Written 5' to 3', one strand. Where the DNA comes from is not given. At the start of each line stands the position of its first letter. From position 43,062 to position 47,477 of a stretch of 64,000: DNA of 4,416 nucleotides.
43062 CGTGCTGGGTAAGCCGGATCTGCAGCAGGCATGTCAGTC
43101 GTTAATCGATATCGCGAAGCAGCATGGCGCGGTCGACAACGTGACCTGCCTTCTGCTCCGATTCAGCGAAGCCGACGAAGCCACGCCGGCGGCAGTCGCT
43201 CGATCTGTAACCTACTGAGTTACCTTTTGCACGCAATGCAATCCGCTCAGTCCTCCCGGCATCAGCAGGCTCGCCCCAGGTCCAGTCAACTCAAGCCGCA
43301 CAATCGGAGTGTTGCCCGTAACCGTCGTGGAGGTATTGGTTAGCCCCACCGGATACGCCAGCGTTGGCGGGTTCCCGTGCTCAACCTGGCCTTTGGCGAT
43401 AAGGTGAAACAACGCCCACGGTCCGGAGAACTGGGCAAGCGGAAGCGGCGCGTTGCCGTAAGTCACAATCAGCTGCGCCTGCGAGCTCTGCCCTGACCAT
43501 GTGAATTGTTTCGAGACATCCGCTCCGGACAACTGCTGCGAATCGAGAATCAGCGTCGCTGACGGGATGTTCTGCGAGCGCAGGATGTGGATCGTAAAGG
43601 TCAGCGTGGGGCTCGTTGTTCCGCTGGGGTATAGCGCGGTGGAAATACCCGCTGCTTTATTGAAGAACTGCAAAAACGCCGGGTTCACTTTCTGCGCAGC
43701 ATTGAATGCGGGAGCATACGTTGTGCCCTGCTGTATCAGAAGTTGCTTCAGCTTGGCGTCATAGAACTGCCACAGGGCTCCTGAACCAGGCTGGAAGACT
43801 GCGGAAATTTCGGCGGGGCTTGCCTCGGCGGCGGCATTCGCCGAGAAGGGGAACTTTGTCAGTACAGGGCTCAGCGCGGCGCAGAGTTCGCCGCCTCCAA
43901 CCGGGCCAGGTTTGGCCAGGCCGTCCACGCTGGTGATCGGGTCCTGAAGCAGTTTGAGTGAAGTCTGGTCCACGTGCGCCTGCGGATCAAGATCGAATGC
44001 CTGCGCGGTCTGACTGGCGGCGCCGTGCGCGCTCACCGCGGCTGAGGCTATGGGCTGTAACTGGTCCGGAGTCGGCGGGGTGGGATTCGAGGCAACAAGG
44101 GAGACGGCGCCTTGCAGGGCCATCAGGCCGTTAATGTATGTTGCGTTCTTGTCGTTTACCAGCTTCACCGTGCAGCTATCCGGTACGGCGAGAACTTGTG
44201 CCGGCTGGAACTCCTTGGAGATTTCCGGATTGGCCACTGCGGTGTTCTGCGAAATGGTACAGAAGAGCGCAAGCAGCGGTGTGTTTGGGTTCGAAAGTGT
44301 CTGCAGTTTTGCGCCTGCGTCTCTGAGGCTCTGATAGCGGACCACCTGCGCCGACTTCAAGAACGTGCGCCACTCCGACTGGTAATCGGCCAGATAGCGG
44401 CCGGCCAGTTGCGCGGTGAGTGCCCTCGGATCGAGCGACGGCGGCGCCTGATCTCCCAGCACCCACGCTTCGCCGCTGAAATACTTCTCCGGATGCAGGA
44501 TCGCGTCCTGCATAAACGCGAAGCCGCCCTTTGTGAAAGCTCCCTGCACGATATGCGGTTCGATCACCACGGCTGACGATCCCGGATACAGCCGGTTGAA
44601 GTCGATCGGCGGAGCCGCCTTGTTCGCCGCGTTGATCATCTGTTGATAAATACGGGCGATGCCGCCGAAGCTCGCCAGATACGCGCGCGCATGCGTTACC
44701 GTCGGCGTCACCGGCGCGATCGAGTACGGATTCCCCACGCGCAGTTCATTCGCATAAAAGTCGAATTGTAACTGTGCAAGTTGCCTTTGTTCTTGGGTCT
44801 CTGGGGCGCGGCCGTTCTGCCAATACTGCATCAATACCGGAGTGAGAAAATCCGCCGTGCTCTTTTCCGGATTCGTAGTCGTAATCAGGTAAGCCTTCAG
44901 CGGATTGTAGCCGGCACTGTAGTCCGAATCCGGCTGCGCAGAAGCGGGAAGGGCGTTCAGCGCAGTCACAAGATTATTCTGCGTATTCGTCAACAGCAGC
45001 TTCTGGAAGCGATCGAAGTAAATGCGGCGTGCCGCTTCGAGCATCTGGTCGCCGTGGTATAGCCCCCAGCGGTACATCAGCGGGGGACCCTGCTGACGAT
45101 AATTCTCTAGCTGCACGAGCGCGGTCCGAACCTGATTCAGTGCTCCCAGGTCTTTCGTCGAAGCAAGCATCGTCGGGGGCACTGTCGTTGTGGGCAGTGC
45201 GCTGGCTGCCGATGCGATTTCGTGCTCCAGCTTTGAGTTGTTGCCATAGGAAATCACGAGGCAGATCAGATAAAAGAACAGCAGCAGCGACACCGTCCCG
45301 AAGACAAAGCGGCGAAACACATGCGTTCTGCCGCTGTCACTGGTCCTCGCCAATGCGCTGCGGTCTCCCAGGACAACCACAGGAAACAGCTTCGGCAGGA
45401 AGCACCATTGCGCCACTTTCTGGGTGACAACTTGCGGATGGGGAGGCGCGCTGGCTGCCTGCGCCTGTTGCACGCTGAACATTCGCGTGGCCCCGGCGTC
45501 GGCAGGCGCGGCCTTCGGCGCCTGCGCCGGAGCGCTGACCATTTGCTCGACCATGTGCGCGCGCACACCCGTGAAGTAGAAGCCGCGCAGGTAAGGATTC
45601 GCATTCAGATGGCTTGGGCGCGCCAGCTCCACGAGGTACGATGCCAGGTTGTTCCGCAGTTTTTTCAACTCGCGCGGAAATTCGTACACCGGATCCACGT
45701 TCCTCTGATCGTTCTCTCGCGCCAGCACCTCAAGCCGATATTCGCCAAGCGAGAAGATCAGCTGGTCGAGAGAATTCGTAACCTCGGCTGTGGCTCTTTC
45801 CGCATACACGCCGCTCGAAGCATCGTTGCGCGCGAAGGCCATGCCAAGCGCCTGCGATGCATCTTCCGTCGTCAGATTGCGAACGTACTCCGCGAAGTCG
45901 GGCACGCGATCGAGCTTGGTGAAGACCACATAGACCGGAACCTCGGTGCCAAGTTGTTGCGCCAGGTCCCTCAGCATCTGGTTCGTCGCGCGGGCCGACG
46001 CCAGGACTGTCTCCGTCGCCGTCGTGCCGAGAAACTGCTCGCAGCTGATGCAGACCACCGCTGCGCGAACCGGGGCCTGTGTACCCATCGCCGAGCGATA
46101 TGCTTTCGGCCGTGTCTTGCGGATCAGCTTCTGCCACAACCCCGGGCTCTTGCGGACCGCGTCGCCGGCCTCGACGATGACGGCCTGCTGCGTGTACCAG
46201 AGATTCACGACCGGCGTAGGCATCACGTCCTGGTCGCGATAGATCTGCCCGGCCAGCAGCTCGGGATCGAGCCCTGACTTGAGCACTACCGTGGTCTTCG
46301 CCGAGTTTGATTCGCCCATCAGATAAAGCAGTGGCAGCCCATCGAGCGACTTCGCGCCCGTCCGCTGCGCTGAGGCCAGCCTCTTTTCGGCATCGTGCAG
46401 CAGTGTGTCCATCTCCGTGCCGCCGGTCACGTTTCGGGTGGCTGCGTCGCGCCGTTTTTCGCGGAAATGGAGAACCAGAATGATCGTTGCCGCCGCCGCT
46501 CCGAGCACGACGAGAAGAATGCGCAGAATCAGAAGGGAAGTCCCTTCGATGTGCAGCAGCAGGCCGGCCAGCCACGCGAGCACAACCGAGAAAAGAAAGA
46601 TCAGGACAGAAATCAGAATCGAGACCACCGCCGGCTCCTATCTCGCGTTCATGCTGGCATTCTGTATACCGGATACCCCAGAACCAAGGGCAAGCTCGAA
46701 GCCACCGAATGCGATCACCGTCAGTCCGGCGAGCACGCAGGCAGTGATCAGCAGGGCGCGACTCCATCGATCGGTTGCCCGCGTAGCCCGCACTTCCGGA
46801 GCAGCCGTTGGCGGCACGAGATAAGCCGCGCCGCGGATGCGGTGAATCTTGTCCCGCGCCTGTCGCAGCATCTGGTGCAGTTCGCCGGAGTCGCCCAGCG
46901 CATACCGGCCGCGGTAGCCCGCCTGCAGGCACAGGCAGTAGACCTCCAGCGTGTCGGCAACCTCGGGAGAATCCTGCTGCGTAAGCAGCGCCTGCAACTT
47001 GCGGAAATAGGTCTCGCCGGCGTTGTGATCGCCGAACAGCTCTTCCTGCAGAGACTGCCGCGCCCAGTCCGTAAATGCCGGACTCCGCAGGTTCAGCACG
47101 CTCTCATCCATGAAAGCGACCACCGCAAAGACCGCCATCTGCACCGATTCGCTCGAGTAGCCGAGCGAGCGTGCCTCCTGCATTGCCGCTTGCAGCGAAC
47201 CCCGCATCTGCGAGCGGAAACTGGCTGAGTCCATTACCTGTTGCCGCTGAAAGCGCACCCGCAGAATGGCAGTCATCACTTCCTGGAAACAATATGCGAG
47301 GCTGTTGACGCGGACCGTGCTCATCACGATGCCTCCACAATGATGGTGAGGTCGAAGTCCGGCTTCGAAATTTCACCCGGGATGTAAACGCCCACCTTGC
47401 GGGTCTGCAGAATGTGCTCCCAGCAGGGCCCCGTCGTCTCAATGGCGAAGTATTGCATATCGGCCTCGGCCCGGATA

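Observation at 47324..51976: Two full-length, strongly diverged TssK paralogues in one locus, in an odd divergent/convergent gene geometry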

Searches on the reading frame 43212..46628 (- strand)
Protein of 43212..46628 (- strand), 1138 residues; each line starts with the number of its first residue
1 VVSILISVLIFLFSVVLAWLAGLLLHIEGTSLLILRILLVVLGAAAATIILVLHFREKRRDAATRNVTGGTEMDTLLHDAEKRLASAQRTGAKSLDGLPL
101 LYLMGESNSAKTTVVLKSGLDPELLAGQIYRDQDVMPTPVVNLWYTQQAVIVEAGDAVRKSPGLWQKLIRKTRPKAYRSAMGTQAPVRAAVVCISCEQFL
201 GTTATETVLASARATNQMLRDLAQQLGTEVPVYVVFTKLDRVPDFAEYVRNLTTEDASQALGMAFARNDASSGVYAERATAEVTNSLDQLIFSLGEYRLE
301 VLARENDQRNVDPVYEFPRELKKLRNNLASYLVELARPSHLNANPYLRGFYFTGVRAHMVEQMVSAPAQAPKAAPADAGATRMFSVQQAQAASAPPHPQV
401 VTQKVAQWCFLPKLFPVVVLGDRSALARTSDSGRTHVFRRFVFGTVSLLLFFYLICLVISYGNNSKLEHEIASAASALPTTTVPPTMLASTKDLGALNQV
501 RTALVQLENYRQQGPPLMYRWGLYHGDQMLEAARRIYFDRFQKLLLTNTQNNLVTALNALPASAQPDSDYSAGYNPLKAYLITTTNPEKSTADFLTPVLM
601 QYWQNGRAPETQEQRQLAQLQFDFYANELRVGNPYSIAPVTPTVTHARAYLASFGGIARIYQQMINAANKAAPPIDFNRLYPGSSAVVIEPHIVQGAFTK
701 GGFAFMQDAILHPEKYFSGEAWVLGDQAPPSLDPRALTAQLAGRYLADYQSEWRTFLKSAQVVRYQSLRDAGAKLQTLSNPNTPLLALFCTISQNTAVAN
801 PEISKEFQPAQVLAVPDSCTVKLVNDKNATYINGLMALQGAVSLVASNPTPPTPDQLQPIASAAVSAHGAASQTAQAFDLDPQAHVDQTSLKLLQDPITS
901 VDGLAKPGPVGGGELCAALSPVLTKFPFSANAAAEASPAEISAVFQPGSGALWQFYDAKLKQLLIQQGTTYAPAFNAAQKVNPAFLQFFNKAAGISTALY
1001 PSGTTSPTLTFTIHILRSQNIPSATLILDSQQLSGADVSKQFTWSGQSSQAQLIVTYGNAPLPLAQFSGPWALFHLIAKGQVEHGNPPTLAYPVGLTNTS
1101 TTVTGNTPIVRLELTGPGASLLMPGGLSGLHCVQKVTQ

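Call 7: search_protein_families(library=pfam, proteins=[window:43212-46628:-])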
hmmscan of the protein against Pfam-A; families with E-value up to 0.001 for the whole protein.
window:43212-46628:- (1138 aa): 4 families
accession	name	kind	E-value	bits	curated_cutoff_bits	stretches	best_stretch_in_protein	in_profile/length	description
PF06761.17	IcmF-related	-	7.7e-63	213.2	27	1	495-796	2-307/308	Intracellular multiplication and human macrophage-killing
PF14331.11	IcmF-related_N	-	1.8e-38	132.8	25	1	184-440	21-253/259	IcmF-related N-terminal domain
PF21070.2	IcmF_helical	-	7e-08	33.1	24.1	1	924-1004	24-105/106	Type VI secretion protein IcmF helical domain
PF06744.18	IcmF_C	-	1.8e-07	31.7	26.7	1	1011-1087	1-84/106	Type VI secretion protein IcmF C2-like domain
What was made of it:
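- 43212..46628 (-): tssM (IcmF family). PF06761, PF14331, PF21070 and PF06744 (call 7).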

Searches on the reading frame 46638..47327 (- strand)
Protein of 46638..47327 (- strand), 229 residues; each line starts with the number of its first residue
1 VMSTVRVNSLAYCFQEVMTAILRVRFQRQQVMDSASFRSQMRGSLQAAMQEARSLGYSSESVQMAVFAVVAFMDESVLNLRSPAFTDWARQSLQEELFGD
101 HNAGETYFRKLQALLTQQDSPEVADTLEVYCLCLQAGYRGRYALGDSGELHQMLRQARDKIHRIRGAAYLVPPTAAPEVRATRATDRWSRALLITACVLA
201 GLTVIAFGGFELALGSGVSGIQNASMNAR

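Call 7: search_protein_families(library=pfam, proteins=[window:46638-47327:-])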
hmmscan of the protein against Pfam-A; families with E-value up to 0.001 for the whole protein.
window:46638-47327:- (229 aa): 1 family
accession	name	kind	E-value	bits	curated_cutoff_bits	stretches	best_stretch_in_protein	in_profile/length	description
PF09850.14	DotU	-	1.3e-44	152.8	27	1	10-212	2-204/205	Type VI secretion system protein DotU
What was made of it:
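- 46638..47327 (-): tssL (DotU family). PF09850 E = 1.3e-44 (call 7).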
